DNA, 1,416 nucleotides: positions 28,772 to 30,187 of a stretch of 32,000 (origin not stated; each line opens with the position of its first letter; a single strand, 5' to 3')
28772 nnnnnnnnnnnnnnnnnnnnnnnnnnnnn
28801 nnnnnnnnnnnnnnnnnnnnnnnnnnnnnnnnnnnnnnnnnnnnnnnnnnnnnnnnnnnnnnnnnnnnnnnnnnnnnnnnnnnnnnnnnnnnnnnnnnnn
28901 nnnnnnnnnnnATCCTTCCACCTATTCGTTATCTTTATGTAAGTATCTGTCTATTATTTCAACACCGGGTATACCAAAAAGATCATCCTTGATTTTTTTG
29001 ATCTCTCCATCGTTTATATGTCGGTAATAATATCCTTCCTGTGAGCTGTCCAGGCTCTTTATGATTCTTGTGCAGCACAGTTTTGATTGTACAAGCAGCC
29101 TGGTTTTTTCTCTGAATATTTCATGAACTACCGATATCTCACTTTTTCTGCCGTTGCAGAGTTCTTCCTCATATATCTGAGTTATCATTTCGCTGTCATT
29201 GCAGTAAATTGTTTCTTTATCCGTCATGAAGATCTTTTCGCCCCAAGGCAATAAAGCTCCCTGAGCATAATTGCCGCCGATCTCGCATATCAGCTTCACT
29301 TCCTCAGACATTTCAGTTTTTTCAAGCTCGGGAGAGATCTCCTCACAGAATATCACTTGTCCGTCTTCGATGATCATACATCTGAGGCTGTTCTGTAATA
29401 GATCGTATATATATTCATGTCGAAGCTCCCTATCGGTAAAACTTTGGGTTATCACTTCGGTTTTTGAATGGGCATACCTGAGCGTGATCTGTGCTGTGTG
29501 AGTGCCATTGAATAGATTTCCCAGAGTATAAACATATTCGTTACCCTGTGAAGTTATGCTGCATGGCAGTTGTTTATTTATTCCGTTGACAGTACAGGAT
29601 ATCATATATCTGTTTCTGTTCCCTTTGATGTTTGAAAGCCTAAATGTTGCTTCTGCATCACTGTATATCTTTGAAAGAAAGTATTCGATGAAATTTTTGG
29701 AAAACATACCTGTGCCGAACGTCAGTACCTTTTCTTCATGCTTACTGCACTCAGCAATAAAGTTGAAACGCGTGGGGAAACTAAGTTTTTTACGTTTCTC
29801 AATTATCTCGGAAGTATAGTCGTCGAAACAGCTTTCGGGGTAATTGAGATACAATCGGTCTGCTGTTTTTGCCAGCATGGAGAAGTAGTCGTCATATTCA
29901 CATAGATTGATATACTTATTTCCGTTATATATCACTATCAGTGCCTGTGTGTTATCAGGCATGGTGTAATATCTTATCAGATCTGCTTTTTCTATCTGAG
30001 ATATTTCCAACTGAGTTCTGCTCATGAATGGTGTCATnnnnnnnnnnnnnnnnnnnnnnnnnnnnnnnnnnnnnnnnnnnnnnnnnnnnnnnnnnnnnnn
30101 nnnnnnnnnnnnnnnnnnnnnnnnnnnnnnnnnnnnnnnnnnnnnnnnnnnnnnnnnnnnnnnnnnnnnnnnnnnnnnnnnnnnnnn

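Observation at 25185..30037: Four-gene translationally coupled operon (unknown / coiled-coil AAA_5 NTPase / unknown / TelA-like): candidate undescribed conflict or stress system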

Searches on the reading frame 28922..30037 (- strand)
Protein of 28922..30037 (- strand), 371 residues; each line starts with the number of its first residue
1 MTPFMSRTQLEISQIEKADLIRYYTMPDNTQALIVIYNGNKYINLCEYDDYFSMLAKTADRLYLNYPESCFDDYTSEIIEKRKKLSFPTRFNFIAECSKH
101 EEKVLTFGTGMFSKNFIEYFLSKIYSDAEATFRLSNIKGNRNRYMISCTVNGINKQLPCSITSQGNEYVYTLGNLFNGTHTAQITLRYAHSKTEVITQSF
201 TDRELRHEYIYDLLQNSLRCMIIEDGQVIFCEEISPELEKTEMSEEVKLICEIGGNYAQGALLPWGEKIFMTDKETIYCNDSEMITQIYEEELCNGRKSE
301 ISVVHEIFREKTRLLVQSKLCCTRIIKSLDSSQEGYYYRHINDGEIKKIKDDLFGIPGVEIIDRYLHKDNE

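Call 3: search_protein_families(library=pfam, proteins=[window:28922-30037:-], max_evalue=1)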
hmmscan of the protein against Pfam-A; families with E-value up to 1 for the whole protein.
window:28922-30037:- (371 aa): 0 families

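Call 4: search_protein_families(library=padloc, proteins=[window:28922-30037:-], max_evalue=1)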
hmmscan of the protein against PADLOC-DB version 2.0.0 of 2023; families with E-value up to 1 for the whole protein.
window:28922-30037:- (371 aa): 0 families

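Call 5: search_protein_families(library=ncbifam, proteins=[window:28922-30037:-], max_evalue=1)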
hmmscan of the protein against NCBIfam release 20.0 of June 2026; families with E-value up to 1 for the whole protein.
window:28922-30037:- (371 aa): 1 family
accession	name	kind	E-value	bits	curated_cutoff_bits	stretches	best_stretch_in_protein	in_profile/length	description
NF002969.0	PRK03643.1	subfamily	0.002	16.9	359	1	98-127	12-41/482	tagaturonate reductase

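Call 6: search_protein_families(library=phrogs, proteins=[window:28922-30037:-], max_evalue=1)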
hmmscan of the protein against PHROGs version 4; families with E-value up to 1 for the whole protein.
window:28922-30037:- (371 aa): 1 family
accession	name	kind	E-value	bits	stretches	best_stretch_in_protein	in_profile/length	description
phrog_21756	-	unknown function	0.23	12.7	1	248-299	27-78/119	-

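Call 24: find_homologous_proteins(query=window:28922-30037:-, max_evalue=0.001)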
Query window:28922-30037:- (371 aa): 10 proteins with E <= 0.001 among 1505 candidates.
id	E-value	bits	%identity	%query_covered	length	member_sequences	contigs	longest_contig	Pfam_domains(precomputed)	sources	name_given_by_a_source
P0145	1.2e-246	836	99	100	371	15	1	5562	-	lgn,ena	-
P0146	2.5e-198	677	81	100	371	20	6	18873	-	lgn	-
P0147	4.3e-187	640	76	100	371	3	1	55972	-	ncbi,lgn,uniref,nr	ncbi:hypothetical protein [Ruminococcus albus]|uniref:Uncharacterized protein n=1 Tax=Ruminococcus a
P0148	8.0e-184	629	75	100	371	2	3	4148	-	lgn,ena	-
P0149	3.8e-182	624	74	100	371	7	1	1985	-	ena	-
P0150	3.3e-104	367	45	99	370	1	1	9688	-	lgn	-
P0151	2.8e-91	325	41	99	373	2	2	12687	-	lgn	-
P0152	5.5e-90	320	42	99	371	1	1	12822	-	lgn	-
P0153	7.2e-89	317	41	99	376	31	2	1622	-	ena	-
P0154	2.0e-85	305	40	100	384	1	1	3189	-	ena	-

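Call 36: predict_structure(alignment_id=A2)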
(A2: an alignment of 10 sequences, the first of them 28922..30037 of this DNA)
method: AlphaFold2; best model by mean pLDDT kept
length: 371 residues; sequences in the alignment: 10
mean_pLDDT: 84.7   pTM: 0.72
mean pLDDT of the five models: 84.7, 84.2, 81.7, 78.1, 73.0
residues with pLDDT >= 90: 150; 70-90: 177; 50-70: 38; < 50: 6
segments of 3 or more residues with pLDDT < 50: 1-3
pLDDT, mean of each block of 10 residues (from residue 1): 65 86 89 89 88 82 80 80 58 80 72 88 92 88 88 93 87 91 95 95 94 92 93 91 90 74 93 90 89 70 90 90 63 83 85 84 79 34
secondary structure, 60 per line:
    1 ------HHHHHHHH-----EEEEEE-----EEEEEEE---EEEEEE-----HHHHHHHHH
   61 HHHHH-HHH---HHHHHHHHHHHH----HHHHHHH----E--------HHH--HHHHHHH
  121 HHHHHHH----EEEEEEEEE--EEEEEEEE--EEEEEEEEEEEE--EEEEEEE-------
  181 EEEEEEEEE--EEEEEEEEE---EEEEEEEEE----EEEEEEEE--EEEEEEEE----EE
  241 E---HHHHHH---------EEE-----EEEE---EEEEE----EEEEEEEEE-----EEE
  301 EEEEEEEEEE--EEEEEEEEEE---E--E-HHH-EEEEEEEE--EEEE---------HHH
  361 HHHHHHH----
elements in order: H7-14 E20-25 E31-37 E41-46 H52-65 H73-84 H89-95 H114-127 E132-140 E143-150 E153-164 E167-173 E181-189 E192-200 E204-212 E217-224 E227-234 E239-241 H245-250 E260-262 E268-271 E275-279 E284-292 E298-310 E313-322 E335-342 E345-348 H358-367

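Call 40: fold_search(model_id=the predicted structure, library=pdb)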
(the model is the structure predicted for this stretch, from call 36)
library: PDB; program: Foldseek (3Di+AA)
matches with E <= 10: 861; with E <= 0.001: 0
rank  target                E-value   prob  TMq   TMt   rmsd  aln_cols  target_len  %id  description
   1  3cye_MODEL_1_A        1.0e-02  0.25  0.13  0.13  18.2       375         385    9  Cyrstal structure of the native 1918 H1N1 neuraminidase from a crystal with lattice-translocation defects (released 2008-08-05)
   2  5nz4_A                1.5e-02  0.28  0.13  0.13  15.6       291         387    9  Complex of I223V mutant variant of neuraminidase from H1N1 influenza virus with oseltamivir (released 2018-07-04)
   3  7u4g_A                2.4e-02  0.25  0.13  0.13  15.3       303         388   12  Neuraminidase from influenza virus A/Shandong/9/1993(H3N2) (released 2022-10-19)
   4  4b7q_A                2.5e-02  0.28  0.14  0.13  14.9       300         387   13  H1N1 2009 Pandemic Influenza Virus: Resistance of the I223R Neuraminidase Mutant Explained by Kinetic and Structural A (released 2012-10-03)
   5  5nwe_A                2.5e-02  0.28  0.14  0.13  15.0       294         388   10  Complex of H275Y mutant variant of neuraminidase from H1N1 influenza virus with oseltamivir (released 2018-07-04)
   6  3nss_A                2.6e-02  0.25  0.14  0.13  15.1       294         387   10  The 2009 pandemic H1N1 neuraminidase N1 lacks the 150-cavity in its active sites (released 2010-09-22)
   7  9nj2_A                2.9e-02  0.28  0.14  0.13  15.3       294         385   12  N1 neuraminidase of influenza A/Vietnam/1203/2004 H5N1 in complex with four FNI9 Fab molecules (released 2026-03-11)
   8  5hug_A                2.9e-02  0.23  0.13  0.13  15.1       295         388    9  The crystal structure of neuraminidase from A/American green-winged teal/Washington/195750/2014 influenza virus (released 2016-04-13)
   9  6pwq_A                3.2e-02  0.15  0.15  0.14  17.0       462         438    6  Crystal structure of Levansucrase from Bacillus subtilis mutant S164A at 2.6 A (released 2020-07-22)
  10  3tia_A                3.4e-02  0.21  0.17  0.16  20.4       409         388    8  Crystal structure of 1957 pandemic H2N2 neuraminidase complexed with laninamivir (released 2011-11-16)
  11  9md2_A                3.7e-02  0.14  0.13  0.13  17.3       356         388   10  Neuraminidase in complex with mAb 5-6 (released 2025-08-27)
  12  9g41_A                3.9e-02  0.38  0.13  0.05  21.0       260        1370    6  Mouse Teneurin2 dimer variant A0B1 (released 2026-01-21)
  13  6br5_A                3.9e-02  0.35  0.18  0.17  17.8       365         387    6  N2 neuraminidase in complex with a novel antiviral compound (released 2018-03-07)
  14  5nze_A                4.1e-02  0.15  0.12  0.12  15.5       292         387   10  Complex of S247N mutant variant of neuraminidase from H1N1 influenza virus with oseltamivir (released 2018-07-04)
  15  2ol7_A                4.3e-02  0.21  0.12  0.16  18.0       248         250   12  The crystal structure of OspA mutant (released 2007-12-11)
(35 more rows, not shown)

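Call 66: search_dna_similar(query=window:28922-30037:-, collection=phages, mode=protein, max_evalue=0.01, max_rows=10)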
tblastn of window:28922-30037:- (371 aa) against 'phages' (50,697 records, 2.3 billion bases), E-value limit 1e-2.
No match.

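Call 69: search_protein_representatives(alignment_id=A2)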
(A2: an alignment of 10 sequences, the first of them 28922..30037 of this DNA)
Query: 10 sequences, 375 profile positions. Proteins with E-value up to 0.001 (for the whole library): 96; up to 1e-10: 25; up to 1e-30: 9. The best 96 are listed.
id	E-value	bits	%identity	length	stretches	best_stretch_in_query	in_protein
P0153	9.4e-173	590.8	-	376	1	1-373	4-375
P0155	8.1e-56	206.0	-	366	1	4-347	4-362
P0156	1.7e-48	181.8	-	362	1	1-348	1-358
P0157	3.6e-44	167.6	-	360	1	4-345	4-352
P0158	5.7e-43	163.7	-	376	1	2-324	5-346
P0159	2.6e-41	158.2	-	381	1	1-327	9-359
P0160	3.6e-40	154.5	-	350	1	5-323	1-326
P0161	2.6e-39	151.6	-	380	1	1-237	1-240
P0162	6.7e-31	124.0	-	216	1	2-198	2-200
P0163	2.5e-25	105.6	-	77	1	1-65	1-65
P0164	1.3e-19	86.8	-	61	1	1-62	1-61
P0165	4.7e-16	75.1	-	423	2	5-274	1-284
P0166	6.1e-16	74.7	-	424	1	5-278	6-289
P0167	2.3e-15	72.8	-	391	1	1-355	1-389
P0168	4.6e-15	71.8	-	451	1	1-278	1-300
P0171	9.0e-14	67.6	-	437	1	5-299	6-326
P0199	7.8e-08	48.1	-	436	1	71-284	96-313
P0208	3.4e-07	45.9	-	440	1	33-356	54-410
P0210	3.7e-07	45.8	-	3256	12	189-262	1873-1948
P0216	5.4e-07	45.3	-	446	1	32-266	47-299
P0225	3.8e-06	42.5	-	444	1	33-274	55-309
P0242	1.4e-04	37.3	-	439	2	116-300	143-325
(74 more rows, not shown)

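Call 70: search_protein_families(library=pfam, proteins=[P0165, P0168, P0171, P0208, P0210, P0216, P0225, P0199, P0242, P0167], max_evalue=0.1)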
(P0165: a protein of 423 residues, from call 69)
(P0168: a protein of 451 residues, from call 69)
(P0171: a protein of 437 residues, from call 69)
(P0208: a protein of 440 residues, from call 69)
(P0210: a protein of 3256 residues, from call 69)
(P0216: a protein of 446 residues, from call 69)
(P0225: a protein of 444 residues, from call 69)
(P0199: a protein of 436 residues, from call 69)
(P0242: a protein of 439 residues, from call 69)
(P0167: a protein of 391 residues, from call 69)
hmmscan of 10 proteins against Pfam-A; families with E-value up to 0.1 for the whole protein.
P0165 (423 aa): 0 families

P0168 (451 aa): 0 families

P0171 (437 aa): 0 families

P0208 (440 aa): 1 family
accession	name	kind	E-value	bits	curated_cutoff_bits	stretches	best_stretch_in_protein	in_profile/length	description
PF22065.2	Cep192_D7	-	0.073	13.4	27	0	254-292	3-41/125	Cep192 domain 7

P0210 (3256 aa): 11 families
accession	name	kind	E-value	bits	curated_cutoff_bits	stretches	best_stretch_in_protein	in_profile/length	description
PF00028.23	Cadherin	-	8.1e-133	433.7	28.8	23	1390-1462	4-73/93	Cadherin domain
PF09235.17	SAM_Ste50p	-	3.9e-31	107.6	21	0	2034-2066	16-48/75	Ste50p, sterile alpha motif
PF24507.1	Ig_CFAP65_4th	-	7.4e-13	49.1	27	0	636-664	6-35/76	CFAP65, fourth Ig-like domain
PF01203.25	T2SSN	-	6.9e-08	33.3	29.6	0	2053-2080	7-34/211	Type II secretion system (T2SS), protein N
PF17683.6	TFIIF_beta_N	-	2.2e-06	28.7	25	0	1876-1914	45-83/145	TFIIF, beta subunit N-terminus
PF01410.23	COLFI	-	0.0018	18.1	26.2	0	2750-2809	154-212/233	Fibrillar collagen C-terminal domain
PF18621.7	Rv3651-like_middle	-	0.0024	18.7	31.1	0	1513-1549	55-91/110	Rv3651-like, middle domain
PF04745.17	Pox_A8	-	0.0062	16.1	25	0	2437-2477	124-164/289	VITF-3 subunit protein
PF13318.11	AtzG-like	-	0.016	16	24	0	2433-2449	8-24/50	1-carboxybiuret hydrolase subunit AtzG-like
PF02515.22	CoA_transf_3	-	0.019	14.5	23.3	0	2166-2206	139-179/366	CoA-transferase family III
PF16556.11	IL17R_fnIII_D1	-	0.04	14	26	0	2621-2664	47-90/154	Interleukin-17 receptor, fibronectin-III-like domain 1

P0216 (446 aa): 0 families

P0225 (444 aa): 0 families

P0199 (436 aa): 0 families

P0242 (439 aa): 0 families

P0167 (391 aa): 0 families

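Call 79: fold_search(model_id=the predicted structure, library=viral)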
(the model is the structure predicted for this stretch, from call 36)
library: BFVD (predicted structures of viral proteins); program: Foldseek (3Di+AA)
matches with E <= 10: 940; with E <= 0.001: 0
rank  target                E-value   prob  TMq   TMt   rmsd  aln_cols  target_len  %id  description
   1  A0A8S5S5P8            5.2e-03  0.47  0.11  0.11  20.5       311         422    8  Uncharacterized protein [Myoviridae sp. cthAo37]
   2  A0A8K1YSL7            7.1e-03  0.13  0.11  0.08  20.4       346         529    9  Tail fiber protein (Fragment) [Klebsiella phage vB_Kpn-VAC111]
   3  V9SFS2                1.1e-02  0.35  0.12  0.16  19.5       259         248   11  MORN repeat-containing protein [Tunisvirus fontaine2]
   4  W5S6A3                1.3e-02  0.21  0.12  0.15  22.0       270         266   11  MORN-repeat protein [Pithovirus sibericum]
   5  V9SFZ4                2.1e-02  0.38  0.17  0.24  16.8       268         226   11  MORN repeat-containing protein [Tunisvirus fontaine2]
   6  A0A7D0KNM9            2.2e-02  0.30  0.14  0.09  16.4       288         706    8  (no name in the UniProt tables at hand)
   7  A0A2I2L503            2.4e-02  0.28  0.14  0.17  24.4       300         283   13  MORN-repeat protein [Orpheovirus IHUMI-LCC2]
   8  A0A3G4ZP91            2.5e-02  0.66  0.12  0.25  19.3       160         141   11  Uncharacterized protein [Terrestrivirus sp.]
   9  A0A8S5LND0            2.7e-02  0.60  0.18  0.20  24.7       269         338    9  Uncharacterized protein [Siphoviridae sp. ctsf32]
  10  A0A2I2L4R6            2.7e-02  0.28  0.13  0.15  24.8       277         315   11  MORN-repeat protein [Orpheovirus IHUMI-LCC2]
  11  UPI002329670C         3.0e-02  0.47  0.16  0.26  15.9       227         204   10  (no name look-up for this kind of identifier)
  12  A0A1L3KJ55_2          3.6e-02  0.06  0.09  0.04  28.1       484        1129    9  SF3 helicase domain-containing protein [Hubei picorna-like virus 82]
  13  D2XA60                4.0e-02  0.35  0.15  0.21  16.1       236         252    8  MORN repeat-containing protein [Marseillevirus marseillevirus]
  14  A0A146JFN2            4.0e-02  0.11  0.11  0.16  23.4       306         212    7  (no name in the UniProt tables at hand)
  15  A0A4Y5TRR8            4.2e-02  0.47  0.10  0.28  16.4       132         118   16  Putative lysozyme inhibitor [Serratia phage Moabite]
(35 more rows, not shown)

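Call 93: find_related_loci(query=A2, collection=viral_contigs, flank=8000)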
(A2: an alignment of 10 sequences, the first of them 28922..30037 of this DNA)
Query A2 (371 aa) in viral_contigs; peptide patterns used: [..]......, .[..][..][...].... (x = any residue, [..] = any of these).
44 stretches matched a pattern, but none encodes a relative of the query by tblastn (E <= 1e-3).
